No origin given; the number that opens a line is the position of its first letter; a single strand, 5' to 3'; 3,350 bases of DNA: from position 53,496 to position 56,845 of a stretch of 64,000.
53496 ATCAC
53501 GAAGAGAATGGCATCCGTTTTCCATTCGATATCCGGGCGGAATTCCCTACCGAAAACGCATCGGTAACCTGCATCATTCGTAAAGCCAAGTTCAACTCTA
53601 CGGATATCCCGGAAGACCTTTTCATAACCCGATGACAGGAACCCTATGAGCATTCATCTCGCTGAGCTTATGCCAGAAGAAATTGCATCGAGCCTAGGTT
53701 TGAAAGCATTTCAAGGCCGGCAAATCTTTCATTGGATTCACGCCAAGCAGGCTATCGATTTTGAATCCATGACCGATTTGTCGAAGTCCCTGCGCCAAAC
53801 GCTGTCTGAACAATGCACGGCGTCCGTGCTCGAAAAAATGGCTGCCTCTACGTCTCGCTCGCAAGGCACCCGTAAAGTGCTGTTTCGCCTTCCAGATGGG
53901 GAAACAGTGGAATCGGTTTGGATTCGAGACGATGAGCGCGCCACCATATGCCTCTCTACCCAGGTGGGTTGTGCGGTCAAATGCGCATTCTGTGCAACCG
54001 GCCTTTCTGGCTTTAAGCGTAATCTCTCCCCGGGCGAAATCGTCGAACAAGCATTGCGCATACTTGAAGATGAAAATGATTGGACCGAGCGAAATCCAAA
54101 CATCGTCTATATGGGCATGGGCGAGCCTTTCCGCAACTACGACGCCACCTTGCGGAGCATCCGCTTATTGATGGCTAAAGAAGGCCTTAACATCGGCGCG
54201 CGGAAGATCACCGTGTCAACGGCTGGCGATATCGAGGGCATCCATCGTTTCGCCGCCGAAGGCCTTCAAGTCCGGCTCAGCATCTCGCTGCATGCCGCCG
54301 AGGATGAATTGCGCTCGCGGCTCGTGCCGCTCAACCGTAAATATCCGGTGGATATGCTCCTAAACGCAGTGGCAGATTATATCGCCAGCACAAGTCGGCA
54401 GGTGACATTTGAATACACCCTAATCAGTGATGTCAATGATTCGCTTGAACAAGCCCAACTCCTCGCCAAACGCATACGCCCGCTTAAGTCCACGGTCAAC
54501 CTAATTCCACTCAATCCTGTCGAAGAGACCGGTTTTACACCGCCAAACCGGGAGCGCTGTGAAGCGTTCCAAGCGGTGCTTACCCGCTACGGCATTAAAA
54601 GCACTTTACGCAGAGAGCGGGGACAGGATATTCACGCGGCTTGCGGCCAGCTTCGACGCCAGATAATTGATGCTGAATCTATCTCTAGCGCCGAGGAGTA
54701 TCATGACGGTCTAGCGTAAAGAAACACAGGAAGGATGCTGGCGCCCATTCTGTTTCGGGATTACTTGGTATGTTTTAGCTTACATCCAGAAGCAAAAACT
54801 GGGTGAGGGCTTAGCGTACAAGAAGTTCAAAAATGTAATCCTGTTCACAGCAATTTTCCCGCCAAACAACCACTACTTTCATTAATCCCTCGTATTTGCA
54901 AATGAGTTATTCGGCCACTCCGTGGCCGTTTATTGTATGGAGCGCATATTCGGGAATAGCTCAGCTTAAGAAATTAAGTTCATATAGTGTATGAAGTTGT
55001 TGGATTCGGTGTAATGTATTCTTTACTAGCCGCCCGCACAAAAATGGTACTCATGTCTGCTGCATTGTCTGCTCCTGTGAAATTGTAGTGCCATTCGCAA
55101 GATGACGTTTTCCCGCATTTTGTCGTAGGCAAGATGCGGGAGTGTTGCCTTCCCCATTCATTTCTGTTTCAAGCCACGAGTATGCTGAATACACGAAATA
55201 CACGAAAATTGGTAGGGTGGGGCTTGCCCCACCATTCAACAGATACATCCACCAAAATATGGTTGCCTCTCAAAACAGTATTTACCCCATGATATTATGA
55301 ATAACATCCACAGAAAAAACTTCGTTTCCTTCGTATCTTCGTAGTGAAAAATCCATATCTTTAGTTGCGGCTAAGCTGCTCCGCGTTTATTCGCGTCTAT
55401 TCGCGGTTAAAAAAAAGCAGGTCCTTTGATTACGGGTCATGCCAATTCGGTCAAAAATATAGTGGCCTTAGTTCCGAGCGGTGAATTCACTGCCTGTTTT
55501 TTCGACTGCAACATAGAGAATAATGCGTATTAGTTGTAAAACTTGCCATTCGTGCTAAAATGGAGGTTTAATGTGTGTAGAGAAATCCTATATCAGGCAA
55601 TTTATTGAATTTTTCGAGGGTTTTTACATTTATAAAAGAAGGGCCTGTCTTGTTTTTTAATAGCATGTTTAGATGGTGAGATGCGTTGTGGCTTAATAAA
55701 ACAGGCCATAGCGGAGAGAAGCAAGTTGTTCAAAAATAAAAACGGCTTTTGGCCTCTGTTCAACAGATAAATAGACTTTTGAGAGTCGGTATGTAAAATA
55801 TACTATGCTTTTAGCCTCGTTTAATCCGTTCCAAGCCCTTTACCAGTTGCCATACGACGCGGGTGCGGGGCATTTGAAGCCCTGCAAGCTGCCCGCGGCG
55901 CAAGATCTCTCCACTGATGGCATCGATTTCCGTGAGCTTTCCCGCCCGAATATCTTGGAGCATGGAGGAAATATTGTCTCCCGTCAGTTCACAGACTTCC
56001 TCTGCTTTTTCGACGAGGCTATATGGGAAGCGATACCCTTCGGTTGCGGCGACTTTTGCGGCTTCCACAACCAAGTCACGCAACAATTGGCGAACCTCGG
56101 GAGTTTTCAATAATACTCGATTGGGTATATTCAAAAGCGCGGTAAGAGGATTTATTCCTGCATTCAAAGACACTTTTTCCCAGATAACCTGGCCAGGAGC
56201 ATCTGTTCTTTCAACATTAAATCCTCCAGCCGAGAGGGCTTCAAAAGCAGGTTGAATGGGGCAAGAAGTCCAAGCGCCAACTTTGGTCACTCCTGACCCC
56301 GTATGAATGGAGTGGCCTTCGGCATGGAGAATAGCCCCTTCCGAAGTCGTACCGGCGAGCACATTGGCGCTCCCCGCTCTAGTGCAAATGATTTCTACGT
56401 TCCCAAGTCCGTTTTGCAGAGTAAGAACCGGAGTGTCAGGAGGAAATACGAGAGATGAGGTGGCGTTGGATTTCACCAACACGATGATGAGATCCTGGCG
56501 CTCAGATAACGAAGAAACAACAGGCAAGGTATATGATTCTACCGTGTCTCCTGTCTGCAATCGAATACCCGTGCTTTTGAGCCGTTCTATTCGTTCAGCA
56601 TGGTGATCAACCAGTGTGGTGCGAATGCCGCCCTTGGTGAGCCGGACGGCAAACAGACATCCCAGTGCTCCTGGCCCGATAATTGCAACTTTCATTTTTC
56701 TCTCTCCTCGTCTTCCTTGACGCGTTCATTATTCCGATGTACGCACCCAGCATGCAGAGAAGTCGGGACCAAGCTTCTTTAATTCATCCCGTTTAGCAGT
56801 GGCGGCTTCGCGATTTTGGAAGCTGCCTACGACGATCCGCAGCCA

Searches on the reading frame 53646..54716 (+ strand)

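Call 72: search_protein_families(library=pfam, proteins=[window:53646-54716:+], max_evalue=0.00001)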
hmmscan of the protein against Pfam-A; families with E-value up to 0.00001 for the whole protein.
window:53646-54716:+ (357 aa): 2 families
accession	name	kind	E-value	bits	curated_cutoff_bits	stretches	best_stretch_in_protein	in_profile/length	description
PF04055.27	Radical_SAM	-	2.8e-14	54.1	29.5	1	104-266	2-157/166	Radical SAM superfamily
PF21016.3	RlmN_N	-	5.6e-14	52.1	24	1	15-57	16-58/60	Ribosomal RNA large subunit methyltransferase N-terminal domain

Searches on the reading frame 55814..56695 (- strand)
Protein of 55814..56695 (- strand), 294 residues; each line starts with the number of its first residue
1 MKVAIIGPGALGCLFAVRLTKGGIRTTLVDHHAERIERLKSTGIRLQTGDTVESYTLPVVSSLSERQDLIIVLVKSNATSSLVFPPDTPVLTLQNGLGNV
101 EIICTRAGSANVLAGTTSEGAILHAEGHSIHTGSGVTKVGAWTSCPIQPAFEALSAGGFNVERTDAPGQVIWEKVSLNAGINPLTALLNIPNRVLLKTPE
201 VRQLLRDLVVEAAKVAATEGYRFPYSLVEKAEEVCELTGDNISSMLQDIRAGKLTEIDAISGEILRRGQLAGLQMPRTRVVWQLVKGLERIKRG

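Call 72: search_protein_families(library=pfam, proteins=[window:55814-56695:-], max_evalue=0.00001)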
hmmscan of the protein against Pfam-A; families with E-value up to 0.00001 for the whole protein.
window:55814-56695:- (294 aa): 2 families
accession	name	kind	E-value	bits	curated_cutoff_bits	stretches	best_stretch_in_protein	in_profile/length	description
PF08546.17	ApbA_C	-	2.9e-34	118.6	22.7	1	169-289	4-125/125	Ketopantoate reductase PanE/ApbA C terminal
PF02558.23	ApbA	-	3.2e-29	101.9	22.2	1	3-142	1-148/150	Ketopantoate reductase PanE/ApbA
